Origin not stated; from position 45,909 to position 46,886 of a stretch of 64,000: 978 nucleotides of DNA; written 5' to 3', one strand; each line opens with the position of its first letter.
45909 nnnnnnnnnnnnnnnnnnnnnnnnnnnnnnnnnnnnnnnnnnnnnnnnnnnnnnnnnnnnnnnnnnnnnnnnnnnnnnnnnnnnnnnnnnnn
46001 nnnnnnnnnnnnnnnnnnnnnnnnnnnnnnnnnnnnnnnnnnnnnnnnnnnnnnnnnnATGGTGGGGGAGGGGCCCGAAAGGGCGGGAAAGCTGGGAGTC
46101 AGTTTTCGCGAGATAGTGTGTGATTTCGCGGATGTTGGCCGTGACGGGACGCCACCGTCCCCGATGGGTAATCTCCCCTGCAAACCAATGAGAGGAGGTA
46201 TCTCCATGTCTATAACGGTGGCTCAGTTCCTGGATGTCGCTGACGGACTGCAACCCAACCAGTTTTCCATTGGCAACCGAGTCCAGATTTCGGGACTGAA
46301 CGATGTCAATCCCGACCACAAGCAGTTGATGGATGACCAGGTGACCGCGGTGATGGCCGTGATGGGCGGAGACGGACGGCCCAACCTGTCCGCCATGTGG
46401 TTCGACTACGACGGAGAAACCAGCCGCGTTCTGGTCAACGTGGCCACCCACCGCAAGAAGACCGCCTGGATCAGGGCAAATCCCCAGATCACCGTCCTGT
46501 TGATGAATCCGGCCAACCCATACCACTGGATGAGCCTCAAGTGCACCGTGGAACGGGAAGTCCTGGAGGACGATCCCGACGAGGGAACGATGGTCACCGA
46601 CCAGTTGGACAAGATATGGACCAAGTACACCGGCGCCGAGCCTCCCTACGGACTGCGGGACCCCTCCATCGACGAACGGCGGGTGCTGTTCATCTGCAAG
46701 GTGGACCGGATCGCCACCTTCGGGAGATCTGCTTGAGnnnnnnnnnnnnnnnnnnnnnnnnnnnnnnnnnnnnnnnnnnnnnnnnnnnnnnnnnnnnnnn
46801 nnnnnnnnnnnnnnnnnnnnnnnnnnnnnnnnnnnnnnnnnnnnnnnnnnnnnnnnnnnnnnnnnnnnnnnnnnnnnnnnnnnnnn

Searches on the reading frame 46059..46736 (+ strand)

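Call 7: search_protein_families(library=pfam, proteins=[window:46059-46736:+], max_evalue=0.00001)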
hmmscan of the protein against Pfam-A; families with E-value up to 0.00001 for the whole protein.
window:46059-46736:+ (225 aa): 1 family
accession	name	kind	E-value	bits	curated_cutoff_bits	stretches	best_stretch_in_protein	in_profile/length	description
PF01243.27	PNPOx_N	-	7.6e-09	36.4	28.1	1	85-218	3-116/120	Pyridoxamine 5'-phosphate oxidase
